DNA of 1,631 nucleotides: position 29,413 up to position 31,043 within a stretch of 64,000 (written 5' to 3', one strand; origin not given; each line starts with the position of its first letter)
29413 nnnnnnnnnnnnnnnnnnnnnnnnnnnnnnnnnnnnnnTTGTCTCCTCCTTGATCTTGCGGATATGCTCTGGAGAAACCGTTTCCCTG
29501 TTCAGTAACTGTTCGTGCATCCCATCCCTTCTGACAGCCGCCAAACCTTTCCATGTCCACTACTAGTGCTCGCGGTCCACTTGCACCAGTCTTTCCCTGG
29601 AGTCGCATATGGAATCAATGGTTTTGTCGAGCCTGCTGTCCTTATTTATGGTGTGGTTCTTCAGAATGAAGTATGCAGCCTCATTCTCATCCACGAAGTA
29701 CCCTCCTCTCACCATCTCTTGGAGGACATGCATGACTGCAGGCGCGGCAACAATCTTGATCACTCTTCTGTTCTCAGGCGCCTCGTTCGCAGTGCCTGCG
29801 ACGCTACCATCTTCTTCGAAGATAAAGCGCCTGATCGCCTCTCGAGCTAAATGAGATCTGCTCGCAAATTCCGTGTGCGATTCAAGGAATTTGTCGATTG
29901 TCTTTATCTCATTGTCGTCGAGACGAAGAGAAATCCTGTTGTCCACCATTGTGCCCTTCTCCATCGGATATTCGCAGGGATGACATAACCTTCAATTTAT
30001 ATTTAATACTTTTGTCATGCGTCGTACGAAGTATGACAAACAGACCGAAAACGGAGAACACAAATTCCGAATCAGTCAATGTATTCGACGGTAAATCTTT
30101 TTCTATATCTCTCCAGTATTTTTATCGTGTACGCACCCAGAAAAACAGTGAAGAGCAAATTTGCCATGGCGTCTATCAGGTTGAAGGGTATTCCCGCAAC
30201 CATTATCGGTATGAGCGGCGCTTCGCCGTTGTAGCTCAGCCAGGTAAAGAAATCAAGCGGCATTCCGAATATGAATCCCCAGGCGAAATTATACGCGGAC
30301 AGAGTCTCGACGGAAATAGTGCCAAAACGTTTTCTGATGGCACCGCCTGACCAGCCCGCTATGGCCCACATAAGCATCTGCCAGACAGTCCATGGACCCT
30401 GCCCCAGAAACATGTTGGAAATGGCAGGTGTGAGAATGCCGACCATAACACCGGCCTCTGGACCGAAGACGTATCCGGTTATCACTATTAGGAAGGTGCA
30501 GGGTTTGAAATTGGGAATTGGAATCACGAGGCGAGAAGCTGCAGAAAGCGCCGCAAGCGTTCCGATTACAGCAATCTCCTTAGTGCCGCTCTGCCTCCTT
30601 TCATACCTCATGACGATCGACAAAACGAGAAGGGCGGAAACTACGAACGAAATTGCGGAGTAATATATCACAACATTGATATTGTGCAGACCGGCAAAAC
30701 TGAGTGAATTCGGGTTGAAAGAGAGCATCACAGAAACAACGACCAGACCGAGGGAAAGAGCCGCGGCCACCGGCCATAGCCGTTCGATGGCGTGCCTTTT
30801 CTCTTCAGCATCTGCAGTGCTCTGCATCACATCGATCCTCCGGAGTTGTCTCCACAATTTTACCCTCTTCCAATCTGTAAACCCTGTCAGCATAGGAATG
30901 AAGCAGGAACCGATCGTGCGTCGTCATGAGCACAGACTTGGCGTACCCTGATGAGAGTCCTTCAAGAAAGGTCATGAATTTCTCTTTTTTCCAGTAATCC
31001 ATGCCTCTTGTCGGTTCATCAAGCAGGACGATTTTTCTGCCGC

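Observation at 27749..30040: RHH adaptor + minimal FtsZ/tubulin GTPase cassette with palindromic sites: candidate TubR/ParR-TubZ-like or FtsZl1-type module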

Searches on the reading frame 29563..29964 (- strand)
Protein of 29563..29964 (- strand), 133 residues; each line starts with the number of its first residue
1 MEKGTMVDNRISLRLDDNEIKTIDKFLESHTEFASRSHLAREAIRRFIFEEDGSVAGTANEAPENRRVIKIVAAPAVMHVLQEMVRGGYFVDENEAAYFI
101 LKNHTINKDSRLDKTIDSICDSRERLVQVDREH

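Call 4: search_protein_families(library=pfam, proteins=[window:29563-29964:-], max_evalue=1)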
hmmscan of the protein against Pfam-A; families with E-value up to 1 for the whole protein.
window:29563-29964:- (133 aa): 2 families
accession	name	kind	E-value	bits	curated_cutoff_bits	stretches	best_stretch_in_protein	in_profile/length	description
PF05626.16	DUF790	-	0.014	14.7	28.8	1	20-96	64-135/387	Protein of unknown function (DUF790)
PF01402.27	RHH_1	-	0.035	14.5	20.5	1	10-47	1-36/39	Ribbon-helix-helix protein, copG family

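Call 5: search_protein_families(library=ncbifam, proteins=[window:29563-29964:-], max_evalue=1)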
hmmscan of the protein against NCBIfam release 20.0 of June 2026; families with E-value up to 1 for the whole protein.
window:29563-29964:- (133 aa): 4 families
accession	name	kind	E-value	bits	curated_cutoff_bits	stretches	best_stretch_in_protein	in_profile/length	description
NF058555.1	TransRegCdrSHalo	equivalog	0.0057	16.6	100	1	9-54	2-46/61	transcriptional regulator CdrS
NF001884.0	PRK00630.1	subfamily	0.015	15.4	119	1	10-54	12-55/148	nickel responsive regulator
NF002169.0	PRK01002.1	subfamily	0.024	14.6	111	1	9-50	5-45/141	nickel responsive regulator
NF053694.1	EndNBax1ARCFU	equivalog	0.05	12.6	500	1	21-97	64-133/342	endonuclease Bax1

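Call 22: find_homologous_proteins(query=window:29563-29964:-, max_evalue=0.001)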
Query window:29563-29964:- (133 aa): 14 proteins with E <= 0.001 among 31 candidates.
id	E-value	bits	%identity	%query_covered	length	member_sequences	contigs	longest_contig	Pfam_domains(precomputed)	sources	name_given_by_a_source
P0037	2.0e-75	268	93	100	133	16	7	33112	-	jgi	jgi:Arc/MetJ-type ribon-helix-helix transcriptional regulator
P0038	3.6e-59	216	81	96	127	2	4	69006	-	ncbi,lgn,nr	ncbi:MAG: hypothetical protein J9259_05055 [Thermoplasmata archaeon YP2-bin.285]|nr:hypothetical pro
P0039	4.9e-42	161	59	96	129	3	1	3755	-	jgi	jgi:Arc/MetJ-type ribon-helix-helix transcriptional regulator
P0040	2.5e-38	149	56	96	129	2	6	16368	-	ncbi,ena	-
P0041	8.3e-38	147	55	96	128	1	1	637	-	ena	-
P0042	1.1e-37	147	55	96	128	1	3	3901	-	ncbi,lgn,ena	-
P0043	1.5e-27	114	50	95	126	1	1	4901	-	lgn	-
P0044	2.1e-27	114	52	95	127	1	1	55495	-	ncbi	-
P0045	4.3e-26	109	49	95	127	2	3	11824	-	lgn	-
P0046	7.2e-26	109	48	95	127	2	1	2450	-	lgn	-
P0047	1.8e-25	107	48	95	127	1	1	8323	-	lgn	-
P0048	4.8e-25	106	50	95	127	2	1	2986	-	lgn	-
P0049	1.3e-24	105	47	95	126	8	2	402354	-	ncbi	-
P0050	1.2e-21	95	43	95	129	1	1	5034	-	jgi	-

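Call 55: predict_structure(alignment_id=A3)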
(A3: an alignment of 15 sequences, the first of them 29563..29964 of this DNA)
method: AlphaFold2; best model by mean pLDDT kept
length: 133 residues; sequences in the alignment: 15
mean_pLDDT: 62.4   pTM: 0.39
mean pLDDT of the five models: 62.4, 61.8, 61.3, 61.1, 60.3
residues with pLDDT >= 90: 0; 70-90: 58; 50-70: 30; < 50: 45
segments of 3 or more residues with pLDDT < 50: 1-8, 53-65, 105-114, 123-133
pLDDT, mean of each block of 10 residues (from residue 1): 48 77 86 79 75 44 47 70 75 75 50 48 45 40
secondary structure, 60 per line:
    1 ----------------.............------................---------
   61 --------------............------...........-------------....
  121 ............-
elements in order: H17-29 H36-51 H75-86 H93-103 H117-132

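Call 93: search_protein_families(library=padloc, proteins=[window:29563-29964:-], max_evalue=0.1)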
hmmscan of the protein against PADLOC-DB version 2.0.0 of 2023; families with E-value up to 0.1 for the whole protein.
window:29563-29964:- (133 aa): 0 families

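Call 108: search_solved_structures(query=A3, max_evalue=1)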
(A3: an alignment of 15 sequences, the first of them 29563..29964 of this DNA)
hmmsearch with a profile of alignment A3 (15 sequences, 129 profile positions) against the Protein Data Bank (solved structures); distinct sequences matched with E-value up to 1: 3.
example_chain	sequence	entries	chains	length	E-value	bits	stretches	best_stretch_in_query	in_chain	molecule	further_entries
3pht_A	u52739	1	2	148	0.39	14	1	5-81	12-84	Putative nickel-responsive regulator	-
6w90_A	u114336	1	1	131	0.42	13.9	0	13-58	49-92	NTF2 fold protein loop-helix-loop design NT-9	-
2wvb_A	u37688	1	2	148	0.42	13.9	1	5-81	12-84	PUTATIVE NICKEL-RESPONSIVE REGULATOR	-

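Call 109: fold_search(model_id=the predicted structure, library=pdb)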
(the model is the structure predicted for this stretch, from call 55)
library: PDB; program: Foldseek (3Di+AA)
matches with E <= 10: 18; with E <= 0.001: 0
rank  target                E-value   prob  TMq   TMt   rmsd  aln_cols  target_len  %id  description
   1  2k5j_MODEL_1_A        1.3e+00  0.47  0.30  0.48  18.6        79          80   24  Solution structure of protein yiiF from Shigella flexneri serotype 5b (strain 8401) . Northeast Structural Gen (released 2008-08-26)
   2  7ycw_D                2.4e+00  0.25  0.26  0.58   3.7        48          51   12  Crystal Form 1 of Truncated Antitoxin ParD (2-54,containg RHH domain) from Pseudoalteromonas rubra (released 2022-09-21)
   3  7c79_B                2.9e+00  0.02  0.15  0.04  20.1       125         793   14  Cryo-EM structure of yeast Ribonuclease MRP (released 2020-07-08)
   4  6kyt_P                4.5e+00  0.08  0.25  0.42  13.6       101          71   17  The structure of the M. tb toxin MazEF-mt1 complex (released 2020-08-05)
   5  7ycw_A                4.8e+00  0.15  0.25  0.56   3.6        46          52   13  Crystal Form 1 of Truncated Antitoxin ParD (2-54,containg RHH domain) from Pseudoalteromonas rubra (released 2022-09-21)
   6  9epc_E                5.1e+00  0.03  0.16  0.03  17.7        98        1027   15  Cryo-EM structure of the Plastid-encoded RNA polymerase from Sinapis alba (released 2025-06-18)
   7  8zo8_B7               7.0e+00  0.02  0.19  0.19  13.2       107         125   20  Respirasome open state 3 in presence of metformin (SC-MetO3) (released 2025-11-19)
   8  7nao_d                7.4e+00  0.01  0.16  0.12  21.6       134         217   13  Human PA28-20S proteasome complex (released 2022-11-02)
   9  1h89_C                7.9e+00  0.01  0.17  0.18  14.6       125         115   13  CRYSTAL STRUCTURE OF TERNARY PROTEIN-DNA COMPLEX2 (released 2002-01-28)
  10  7b22_A                8.4e+00  0.09  0.21  0.50   3.1        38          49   16  Vibrio cholerae ParD2 Antitoxin (released 2021-10-06)
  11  4v7e_CR               8.4e+00  0.02  0.23  0.18  23.0       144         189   17  Model of the small subunit RNA based on a 5.5 A cryo-EM map of Triticum aestivum translating 80S ribosome (released 2014-07-09)
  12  8c24_E                9.0e+00  0.13  0.24  0.59   7.9        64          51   12  ParDE1 toxin-antitoxin complex from Mycobacterium tuberculosis (rv1960c-rv1959c) (released 2023-12-20)
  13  6gyg_B                9.0e+00  0.04  0.21  0.37  12.2        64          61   19  X-ray structure of the apo form of the establishement gene regulator Reg576 of the G+ plasmid p576 (released 2018-10-17)
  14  8c2s_o                9.0e+00  0.03  0.19  0.21  13.4        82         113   22  Cryo-EM structure NDUFS4 knockout complex I from Mus musculus heart (Class 1). (released 2023-12-20)
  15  7nao_h                9.0e+00  0.01  0.17  0.11  21.4       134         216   16  Human PA28-20S proteasome complex (released 2022-11-02)
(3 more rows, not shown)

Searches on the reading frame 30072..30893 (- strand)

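Call 4: search_protein_families(library=pfam, proteins=[window:30072-30893:-], max_evalue=1)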
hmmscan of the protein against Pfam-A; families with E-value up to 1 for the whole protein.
window:30072-30893:- (273 aa): 3 families
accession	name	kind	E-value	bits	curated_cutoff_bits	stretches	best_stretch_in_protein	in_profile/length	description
PF07155.17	ECF-ribofla_trS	-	1.4e-11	45.1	26.7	1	104-253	4-167/172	ECF-type riboflavin transporter, S component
PF20221.3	DUF6580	-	1.3e-08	35.7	27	1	105-257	5-154/162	Family of unknown function (DUF6580)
PF12822.12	ECF_trnsprt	-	2.7e-06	27.9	30.7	1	105-250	1-166/169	ECF transporter, substrate-specific component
